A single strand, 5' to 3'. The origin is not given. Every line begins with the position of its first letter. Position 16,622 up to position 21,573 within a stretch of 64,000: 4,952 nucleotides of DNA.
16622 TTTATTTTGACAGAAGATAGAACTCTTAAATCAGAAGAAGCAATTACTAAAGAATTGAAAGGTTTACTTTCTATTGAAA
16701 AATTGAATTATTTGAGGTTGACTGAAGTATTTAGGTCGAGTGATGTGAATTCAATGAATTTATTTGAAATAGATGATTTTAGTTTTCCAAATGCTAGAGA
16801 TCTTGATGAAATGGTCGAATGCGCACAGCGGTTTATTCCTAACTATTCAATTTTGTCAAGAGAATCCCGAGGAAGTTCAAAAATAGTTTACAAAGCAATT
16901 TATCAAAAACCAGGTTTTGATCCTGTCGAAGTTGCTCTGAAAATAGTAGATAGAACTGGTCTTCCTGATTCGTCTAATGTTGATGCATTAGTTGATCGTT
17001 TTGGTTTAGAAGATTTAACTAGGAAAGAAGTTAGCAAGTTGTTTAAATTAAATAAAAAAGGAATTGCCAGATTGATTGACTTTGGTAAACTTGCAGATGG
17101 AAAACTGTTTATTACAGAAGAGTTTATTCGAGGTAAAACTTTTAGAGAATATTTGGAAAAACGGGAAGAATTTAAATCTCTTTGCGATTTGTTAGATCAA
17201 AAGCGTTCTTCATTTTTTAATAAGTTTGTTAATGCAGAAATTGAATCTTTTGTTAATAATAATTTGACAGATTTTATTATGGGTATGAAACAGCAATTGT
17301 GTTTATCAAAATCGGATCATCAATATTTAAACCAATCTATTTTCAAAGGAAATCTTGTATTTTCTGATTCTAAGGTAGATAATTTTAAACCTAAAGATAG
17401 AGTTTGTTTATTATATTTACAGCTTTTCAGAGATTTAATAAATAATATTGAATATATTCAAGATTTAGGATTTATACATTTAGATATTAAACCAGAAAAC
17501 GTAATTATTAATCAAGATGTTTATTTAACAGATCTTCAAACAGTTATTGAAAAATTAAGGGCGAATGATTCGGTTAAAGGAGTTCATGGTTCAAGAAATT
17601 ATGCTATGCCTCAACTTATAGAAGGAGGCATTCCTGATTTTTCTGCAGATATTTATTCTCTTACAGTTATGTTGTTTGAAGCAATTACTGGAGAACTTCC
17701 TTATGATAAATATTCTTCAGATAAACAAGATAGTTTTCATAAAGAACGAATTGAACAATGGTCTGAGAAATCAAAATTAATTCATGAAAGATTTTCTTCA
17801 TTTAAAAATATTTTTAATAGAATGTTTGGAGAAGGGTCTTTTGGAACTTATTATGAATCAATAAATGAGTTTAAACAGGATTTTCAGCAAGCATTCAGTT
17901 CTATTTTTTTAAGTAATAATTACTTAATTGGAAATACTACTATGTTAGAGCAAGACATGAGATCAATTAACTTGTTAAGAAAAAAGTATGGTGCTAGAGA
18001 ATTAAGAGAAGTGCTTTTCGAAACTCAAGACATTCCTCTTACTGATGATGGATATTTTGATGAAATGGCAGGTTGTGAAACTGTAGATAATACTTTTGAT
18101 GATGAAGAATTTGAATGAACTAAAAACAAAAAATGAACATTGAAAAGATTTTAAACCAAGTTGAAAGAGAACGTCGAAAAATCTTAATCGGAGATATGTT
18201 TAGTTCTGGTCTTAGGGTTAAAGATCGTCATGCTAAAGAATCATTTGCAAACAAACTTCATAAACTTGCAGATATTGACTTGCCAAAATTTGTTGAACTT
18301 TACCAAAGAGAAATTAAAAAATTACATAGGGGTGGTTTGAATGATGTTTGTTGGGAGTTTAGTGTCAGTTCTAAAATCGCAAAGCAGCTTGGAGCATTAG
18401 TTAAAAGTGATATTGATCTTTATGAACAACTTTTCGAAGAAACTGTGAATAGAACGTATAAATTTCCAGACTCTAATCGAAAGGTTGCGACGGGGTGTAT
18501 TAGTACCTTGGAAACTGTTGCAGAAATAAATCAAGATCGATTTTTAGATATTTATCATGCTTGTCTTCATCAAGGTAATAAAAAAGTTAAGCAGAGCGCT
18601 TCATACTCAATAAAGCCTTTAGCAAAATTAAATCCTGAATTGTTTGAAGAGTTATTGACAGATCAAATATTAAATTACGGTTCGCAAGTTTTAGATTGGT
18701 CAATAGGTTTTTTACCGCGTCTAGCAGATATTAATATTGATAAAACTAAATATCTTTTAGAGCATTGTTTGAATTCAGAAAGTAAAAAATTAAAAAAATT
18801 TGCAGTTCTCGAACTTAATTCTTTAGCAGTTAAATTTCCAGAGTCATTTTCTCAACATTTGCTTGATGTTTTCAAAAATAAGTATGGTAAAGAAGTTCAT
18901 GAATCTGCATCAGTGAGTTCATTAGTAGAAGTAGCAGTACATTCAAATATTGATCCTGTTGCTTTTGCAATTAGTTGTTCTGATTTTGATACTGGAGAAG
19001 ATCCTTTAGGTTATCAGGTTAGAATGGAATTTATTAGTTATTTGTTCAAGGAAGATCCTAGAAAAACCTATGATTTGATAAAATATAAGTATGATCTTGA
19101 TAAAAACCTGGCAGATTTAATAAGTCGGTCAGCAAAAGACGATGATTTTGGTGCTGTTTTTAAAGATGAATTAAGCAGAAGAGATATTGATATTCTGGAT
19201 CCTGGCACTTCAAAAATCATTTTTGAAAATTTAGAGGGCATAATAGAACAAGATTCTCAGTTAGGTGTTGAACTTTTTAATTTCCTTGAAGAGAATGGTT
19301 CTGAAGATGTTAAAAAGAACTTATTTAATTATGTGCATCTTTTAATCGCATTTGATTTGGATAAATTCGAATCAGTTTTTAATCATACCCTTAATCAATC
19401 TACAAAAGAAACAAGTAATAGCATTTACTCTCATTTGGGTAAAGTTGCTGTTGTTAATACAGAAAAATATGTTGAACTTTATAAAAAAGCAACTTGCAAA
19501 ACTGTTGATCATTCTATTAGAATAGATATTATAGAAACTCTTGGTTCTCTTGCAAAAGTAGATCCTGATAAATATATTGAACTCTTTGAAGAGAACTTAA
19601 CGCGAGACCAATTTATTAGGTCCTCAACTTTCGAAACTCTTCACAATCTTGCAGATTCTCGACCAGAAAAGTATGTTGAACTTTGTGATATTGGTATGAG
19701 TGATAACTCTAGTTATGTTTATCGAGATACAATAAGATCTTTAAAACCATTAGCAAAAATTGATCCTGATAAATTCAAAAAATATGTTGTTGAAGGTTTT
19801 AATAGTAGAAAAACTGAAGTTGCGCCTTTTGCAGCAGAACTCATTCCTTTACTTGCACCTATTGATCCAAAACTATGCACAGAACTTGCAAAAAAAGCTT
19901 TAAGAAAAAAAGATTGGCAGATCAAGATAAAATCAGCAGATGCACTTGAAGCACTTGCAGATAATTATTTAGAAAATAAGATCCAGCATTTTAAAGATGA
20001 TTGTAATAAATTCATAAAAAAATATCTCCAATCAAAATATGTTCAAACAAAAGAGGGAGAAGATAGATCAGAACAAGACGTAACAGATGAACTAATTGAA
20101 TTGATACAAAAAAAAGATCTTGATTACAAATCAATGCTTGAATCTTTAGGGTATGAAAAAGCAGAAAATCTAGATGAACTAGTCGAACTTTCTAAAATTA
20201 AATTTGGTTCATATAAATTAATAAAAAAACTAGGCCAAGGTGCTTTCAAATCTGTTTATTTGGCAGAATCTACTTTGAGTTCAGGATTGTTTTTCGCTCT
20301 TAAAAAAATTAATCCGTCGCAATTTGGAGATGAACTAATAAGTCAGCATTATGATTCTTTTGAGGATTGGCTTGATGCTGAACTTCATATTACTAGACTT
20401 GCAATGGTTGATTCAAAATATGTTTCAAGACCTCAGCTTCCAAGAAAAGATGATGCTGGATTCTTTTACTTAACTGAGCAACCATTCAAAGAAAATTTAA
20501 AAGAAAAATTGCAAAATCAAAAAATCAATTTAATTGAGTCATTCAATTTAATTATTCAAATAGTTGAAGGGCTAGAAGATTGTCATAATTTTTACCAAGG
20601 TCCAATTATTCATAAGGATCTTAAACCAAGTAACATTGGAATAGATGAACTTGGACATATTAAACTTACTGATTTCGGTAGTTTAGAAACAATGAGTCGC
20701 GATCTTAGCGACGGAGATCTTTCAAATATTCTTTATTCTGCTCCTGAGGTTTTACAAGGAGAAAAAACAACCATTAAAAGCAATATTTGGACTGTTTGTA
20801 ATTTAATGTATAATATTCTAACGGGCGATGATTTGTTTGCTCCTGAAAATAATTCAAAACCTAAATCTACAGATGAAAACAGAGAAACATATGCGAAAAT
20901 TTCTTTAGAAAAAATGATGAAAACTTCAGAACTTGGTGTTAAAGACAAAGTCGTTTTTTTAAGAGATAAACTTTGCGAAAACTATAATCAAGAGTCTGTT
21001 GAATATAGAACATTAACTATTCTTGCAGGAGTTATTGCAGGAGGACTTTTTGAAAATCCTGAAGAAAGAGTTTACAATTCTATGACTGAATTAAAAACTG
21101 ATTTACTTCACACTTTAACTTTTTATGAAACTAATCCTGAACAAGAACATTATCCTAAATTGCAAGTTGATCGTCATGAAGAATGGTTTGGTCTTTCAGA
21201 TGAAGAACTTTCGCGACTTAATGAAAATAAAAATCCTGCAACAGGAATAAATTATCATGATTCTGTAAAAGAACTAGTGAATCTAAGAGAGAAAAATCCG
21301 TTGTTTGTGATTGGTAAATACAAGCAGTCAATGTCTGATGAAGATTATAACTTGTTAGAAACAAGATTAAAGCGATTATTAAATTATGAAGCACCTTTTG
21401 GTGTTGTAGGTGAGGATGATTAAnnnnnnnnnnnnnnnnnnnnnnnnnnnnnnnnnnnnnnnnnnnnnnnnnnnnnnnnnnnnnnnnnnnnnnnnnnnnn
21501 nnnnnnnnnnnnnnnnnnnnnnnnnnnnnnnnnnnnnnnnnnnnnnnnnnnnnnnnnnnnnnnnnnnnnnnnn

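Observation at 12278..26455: Operon-like array of five large eukaryotic-type protein kinases with repeat domains, arranged as active/degenerate paralog pairs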

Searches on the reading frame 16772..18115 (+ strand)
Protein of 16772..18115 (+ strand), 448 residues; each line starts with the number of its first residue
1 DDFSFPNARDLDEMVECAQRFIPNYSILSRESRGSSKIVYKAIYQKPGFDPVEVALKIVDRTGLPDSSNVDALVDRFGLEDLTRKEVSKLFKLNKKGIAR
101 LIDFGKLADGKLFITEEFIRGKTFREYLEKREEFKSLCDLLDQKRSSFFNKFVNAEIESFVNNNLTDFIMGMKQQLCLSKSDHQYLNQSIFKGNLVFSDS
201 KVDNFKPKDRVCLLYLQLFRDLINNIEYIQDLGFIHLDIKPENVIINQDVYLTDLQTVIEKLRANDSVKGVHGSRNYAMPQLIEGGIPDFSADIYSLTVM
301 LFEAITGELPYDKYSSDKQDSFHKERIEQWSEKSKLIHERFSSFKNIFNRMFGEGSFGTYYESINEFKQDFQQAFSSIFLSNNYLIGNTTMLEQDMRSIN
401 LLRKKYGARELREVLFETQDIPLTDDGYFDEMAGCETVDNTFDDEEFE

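Call 34: search_protein_representatives(alignment_id=A1)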
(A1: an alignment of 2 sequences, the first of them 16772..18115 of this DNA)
Query: 2 sequences, 493 profile positions. Proteins with E-value up to 0.001 (for the whole library): 521704; up to 1e-10: 62065; up to 1e-30: 62. The best 150 are listed.
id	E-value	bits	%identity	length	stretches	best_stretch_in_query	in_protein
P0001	1.1e-243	826.1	-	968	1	1-493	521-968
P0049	1.5e-185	634.4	-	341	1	144-491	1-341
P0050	8.5e-57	209.7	-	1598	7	258-363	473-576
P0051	2.2e-54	201.7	-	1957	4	255-357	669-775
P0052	7.5e-54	199.9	-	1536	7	260-355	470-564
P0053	2.5e-51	191.6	-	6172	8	256-356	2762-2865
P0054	3.5e-51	191.1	-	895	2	252-373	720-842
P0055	2.8e-47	178.3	-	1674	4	255-417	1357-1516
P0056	3.9e-45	171.2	-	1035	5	253-355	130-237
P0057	1.1e-44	169.7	-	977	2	258-364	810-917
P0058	1.6e-44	169.2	-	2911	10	260-362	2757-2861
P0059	3.4e-44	168.1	-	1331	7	260-356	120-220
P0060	3.7e-44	168.0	-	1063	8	257-354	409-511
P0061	1.0e-43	166.5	-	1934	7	261-354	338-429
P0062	8.8e-43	163.4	-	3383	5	261-356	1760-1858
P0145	8.3e-29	117.4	-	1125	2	3-129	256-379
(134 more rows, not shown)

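Call 36: find_encoding_contigs(protein=P0057, flank=10000)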
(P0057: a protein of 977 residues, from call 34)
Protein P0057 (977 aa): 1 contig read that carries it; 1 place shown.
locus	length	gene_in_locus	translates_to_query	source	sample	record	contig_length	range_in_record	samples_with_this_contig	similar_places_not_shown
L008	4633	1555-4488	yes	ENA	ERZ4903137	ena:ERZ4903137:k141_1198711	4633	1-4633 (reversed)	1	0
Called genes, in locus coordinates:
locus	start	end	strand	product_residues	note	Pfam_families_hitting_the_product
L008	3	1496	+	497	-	?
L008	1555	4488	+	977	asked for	PF13646:HEAT_2 (faint), PF07714:PK_Tyr_Ser-Thr, PF00069:Pkinase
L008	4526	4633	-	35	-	?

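Call 37: find_encoding_contigs(protein=P0054, flank=10000)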
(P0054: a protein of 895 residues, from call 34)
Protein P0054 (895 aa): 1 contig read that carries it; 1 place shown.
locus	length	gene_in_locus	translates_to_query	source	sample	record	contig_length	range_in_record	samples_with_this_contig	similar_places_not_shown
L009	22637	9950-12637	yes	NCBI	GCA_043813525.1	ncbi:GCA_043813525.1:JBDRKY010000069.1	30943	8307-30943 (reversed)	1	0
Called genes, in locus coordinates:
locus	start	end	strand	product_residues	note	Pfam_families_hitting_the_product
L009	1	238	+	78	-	?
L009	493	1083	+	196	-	-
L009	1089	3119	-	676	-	PF06202:GDE_C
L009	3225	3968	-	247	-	PF00483:NTP_transferase, PF12804:NTP_transf_3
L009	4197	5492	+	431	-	-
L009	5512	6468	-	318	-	PF04014:MazE_antitoxin (weak)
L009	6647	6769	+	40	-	-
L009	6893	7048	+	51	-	-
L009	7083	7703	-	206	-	PF00293:NUDIX (weak)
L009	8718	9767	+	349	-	PF02749:QRPTase_N, PF01729:QRPTase_C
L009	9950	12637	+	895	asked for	PF07714:PK_Tyr_Ser-Thr, PF00069:Pkinase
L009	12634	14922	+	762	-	PF02985:HEAT (faint), PF08623:TIP120 (faint), PF13513:HEAT_EZ (faint), PF24492:HEAT_ECM29 (faint), PF13646:HEAT_2 (weak), PF13646:HEAT_2, PF00069:Pkinase, PF07714:PK_Tyr_Ser-Thr, +5 more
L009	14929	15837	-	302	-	PF04014:MazE_antitoxin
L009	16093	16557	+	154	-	-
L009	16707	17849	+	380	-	-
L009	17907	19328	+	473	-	PF00291:PALP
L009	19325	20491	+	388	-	PF00291:PALP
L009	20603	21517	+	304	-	PF19420:DDAH_eukar, PF02274:ADI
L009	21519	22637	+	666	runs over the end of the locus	PF00750:tRNA-synt_1d, PF05746:DALR_1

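Call 42: find_encoding_contigs(protein=P0145, flank=8000, max_places=2)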
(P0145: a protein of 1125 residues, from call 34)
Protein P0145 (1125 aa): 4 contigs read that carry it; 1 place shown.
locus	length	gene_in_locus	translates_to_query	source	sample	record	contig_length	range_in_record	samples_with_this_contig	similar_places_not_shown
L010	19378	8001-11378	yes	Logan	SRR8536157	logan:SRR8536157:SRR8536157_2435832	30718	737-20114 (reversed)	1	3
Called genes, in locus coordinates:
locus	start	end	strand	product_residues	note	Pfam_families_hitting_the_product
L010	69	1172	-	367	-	-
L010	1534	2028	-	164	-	-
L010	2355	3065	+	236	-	-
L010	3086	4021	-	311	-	PF01895:PhoU (faint)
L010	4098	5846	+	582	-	PF00069:Pkinase, PF07714:PK_Tyr_Ser-Thr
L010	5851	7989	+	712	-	PF07719:TPR_2 (faint), PF00069:Pkinase, PF07714:PK_Tyr_Ser-Thr, PF13181:TPR_8 (faint), PF00515:TPR_1 (faint), PF13428:TPR_14 (faint)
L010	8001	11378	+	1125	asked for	PF00069:Pkinase, PF07714:PK_Tyr_Ser-Thr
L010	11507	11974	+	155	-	PF13404:HTH_AsnC-type (weak), PF13412:HTH_24, PF01037:AsnC_trans_reg (faint)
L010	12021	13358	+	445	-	PF05222:AlaDh_PNT_N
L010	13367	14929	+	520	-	PF01336:tRNA_anti-codon, PF00152:tRNA-synt_2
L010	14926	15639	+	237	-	-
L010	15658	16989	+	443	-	PF03435:Sacchrp_dh_NADP, PF16653:Sacchrp_dh_C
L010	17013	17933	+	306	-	-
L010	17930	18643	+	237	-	PF01551:Peptidase_M23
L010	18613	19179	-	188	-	PF00156:Pribosyltran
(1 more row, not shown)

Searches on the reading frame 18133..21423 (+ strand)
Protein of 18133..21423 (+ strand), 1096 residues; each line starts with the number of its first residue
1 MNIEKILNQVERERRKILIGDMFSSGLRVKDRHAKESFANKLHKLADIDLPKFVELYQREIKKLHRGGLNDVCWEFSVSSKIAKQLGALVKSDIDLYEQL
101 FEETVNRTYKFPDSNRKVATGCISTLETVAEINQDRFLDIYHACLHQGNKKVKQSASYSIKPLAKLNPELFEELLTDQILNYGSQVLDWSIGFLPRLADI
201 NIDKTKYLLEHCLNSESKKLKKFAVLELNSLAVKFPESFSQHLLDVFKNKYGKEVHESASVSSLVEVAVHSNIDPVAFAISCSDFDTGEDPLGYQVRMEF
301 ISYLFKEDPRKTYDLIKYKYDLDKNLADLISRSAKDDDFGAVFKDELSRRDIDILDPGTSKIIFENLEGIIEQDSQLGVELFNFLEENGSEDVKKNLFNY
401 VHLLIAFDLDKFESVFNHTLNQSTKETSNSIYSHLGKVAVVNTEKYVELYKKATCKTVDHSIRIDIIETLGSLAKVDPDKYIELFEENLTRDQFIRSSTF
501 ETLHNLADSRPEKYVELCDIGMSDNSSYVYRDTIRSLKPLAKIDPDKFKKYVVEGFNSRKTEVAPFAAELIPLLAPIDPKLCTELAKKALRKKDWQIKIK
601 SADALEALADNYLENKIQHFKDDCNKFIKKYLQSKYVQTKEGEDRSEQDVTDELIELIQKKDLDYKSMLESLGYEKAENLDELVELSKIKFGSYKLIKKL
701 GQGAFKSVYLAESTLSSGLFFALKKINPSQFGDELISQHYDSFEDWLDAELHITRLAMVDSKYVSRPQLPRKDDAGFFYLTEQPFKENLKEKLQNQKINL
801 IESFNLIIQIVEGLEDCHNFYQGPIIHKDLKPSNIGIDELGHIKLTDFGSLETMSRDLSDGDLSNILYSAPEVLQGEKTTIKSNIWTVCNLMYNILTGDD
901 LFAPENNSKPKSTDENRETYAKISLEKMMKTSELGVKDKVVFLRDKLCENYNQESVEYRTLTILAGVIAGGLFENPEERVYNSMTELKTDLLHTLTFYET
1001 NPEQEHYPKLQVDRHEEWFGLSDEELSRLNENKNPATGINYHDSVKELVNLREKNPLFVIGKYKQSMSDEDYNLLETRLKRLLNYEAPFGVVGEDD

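Call 4: search_protein_families(library=pfam, proteins=[window:18133-21423:+], max_evalue=0.1)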
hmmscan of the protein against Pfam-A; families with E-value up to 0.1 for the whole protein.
window:18133-21423:+ (1096 aa): 6 families
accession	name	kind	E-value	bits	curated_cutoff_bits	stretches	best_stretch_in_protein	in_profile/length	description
PF00069.31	Pkinase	-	3.2e-27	96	31.7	1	694-926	1-222/263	Protein kinase domain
PF07714.23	PK_Tyr_Ser-Thr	-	2.4e-12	47.1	23.1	1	696-902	3-205/258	Protein tyrosine and serine/threonine kinase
PF10363.15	RTP1_C1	-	0.00018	22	25.9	1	510-561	37-88/112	Required for nuclear transport of RNA pol II C-terminus 1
PF07387.17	Seadorna_VP7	-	0.0039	16.7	20.3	1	802-852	142-191/308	Seadornavirus VP7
PF03109.22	ABC1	-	0.021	14.4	22.9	1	824-860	187-223/244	ABC1 atypical kinase-like domain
PF05135.19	Phage_connect_1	-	0.033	15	21.2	0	199-267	12-81/101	Phage gp6-like head-tail connector protein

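Call 17: find_homologous_proteins(query=window:18133-21423:+)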
Query window:18133-21423:+ (1096 aa): 12 proteins with E <= 0.001 among 8000 candidates.
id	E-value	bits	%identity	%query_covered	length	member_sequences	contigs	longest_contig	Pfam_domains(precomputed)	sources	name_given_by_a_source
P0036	0.0e+0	2452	100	100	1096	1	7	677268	PF07714.24,PF00069.32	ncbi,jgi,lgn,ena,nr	ncbi:protein kinase [Candidatus Woesearchaeota archaeon]|jgi:serine/threonine protein kinase|nr:prot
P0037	3.6e-8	50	28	20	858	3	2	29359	PF25058.2,PF13176.13,PF24885.2,PF13428.13,PF13374.13,PF14559.13,PF07714.24,PF00069.32,PF17874.8,PF00515.35,PF03109.23,PF13424.13,PF13432.13,PF13181.13,PF07719.24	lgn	-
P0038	9.5e-7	46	28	21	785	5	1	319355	PF13176.13,PF24885.2,PF13374.13,PF07714.24,PF00069.32,PF17874.8,PF00515.35,PF03109.23,PF13424.13,PF13432.13,PF13181.13,PF07719.24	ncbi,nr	ncbi:MAG: serine/threonine protein kinase [Bryobacterales bacterium]|nr:serine/threonine protein kin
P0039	5.8e-6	43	28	20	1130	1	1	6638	PF14559.13,PF07714.24,PF14853.13,PF00069.32,PF03109.23,PF13428.13,PF01636.30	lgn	-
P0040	1.2e-5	42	27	19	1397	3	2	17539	PF13431.13,PF23914.2,PF13414.13,PF13176.13,PF13428.13,PF14559.13,PF07714.24,PF00069.32,PF00515.35,PF03109.23,PF12895.14,PF13424.13,PF21033.5,PF13432.13,PF13181.13,PF07719.24,PF13174.13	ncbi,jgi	ncbi:MAG TPA: protein kinase [Pyrinomonadaceae bacterium]|jgi:serine/threonine protein kinase/tetrat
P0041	2.3e-5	41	28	19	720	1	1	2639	PF13431.13,PF13414.13,PF13428.13,PF14559.13,PF07714.24,PF00069.32,PF00515.35,PF12895.14,PF13424.13,PF13432.13,PF13429.13,PF13181.13,PF07719.24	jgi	-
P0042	4.0e-5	40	28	19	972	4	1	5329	PF07714.24,PF00069.32,PF03109.23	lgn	-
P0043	6.3e-5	40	26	20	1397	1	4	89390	PF23775.2,PF25174.2,PF24814.2,PF23381.2,PF23342.2,PF25173.2,PF23383.2,PF12894.14,PF25175.2,PF24817.2,PF07714.24,PF23389.2,PF00069.32,PF24782.3,PF24797.2,PF03109.23,PF24807.2,PF26550.2,PF25460.2,PF00400.39,PF23414.2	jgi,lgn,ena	-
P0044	1.0e-4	39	28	20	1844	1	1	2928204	PF07714.24,PF00069.32,PF03109.23,PF14531.13,PF00072.31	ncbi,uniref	ncbi:hypothetical protein QCA50_000605 [Cerrena zonata]|uniref:non-specific serine/threonine protein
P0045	3.8e-4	37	33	15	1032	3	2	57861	PF07714.24,PF00069.32,PF03109.23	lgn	-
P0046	5.7e-4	36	26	23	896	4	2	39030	PF14559.13,PF07714.24,PF00069.32,PF13414.13,PF03109.23,PF13428.13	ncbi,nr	ncbi:MAG TPA: protein kinase [Thermoanaerobaculaceae bacterium]|nr:protein kinase [Thermoanaerobacul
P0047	6.4e-4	36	27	12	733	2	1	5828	PF07714.24,PF00069.32,PF03109.23,PF08308.18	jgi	-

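Call 23: search_protein_families(library=padloc, proteins=[window:18133-21423:+], max_evalue=0.01)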
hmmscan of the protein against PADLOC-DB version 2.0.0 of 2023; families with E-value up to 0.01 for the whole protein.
window:18133-21423:+ (1096 aa): 29 families (the best 25 are shown)
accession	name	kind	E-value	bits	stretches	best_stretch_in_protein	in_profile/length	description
PDLC04138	mad6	-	9.1e-30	102.1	1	689-909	48-263/659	mads_6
PDLC04047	PD-T4-6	-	3.2e-27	93.5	1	687-906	5-216/327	-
PDLC04053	PD-T4-6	-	3.4e-20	70.7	1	687-907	4-216/311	-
PDLC04042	PD-T4-6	-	2.3e-19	68.1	1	689-910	6-220/292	-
PDLC04048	PD-T4-6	-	7.5e-19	66.3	1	684-902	2-212/354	-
PDLC04060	PD-T4-6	-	4.4e-16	56.9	1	693-902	9-209/486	-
PDLC04057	PD-T4-6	-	2.7e-15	54.3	1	797-904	104-212/443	-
PDLC04055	PD-T4-6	-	3.2e-13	47.3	1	666-948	48-314/496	-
PDLC04043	PD-T4-6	-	4.3e-13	47.1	1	788-906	101-221/452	-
PDLC04054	PD-T4-6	-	7.5e-13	46.6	1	692-903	11-214/347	-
PDLC04056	PD-T4-6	-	6.7e-12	43.2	1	775-925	81-235/415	-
PDLC04039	PD-T4-6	-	1.2e-11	42.3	1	797-905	110-218/458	-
PDLC04044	PD-T4-6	-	2.2e-11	41.5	1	693-906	33-243/372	-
PDLC04061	PD-T4-6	-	6.8e-11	40.3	1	796-904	115-225/510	-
PDLC04041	PD-T4-6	-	1.2e-09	35.9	1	692-907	28-239/443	-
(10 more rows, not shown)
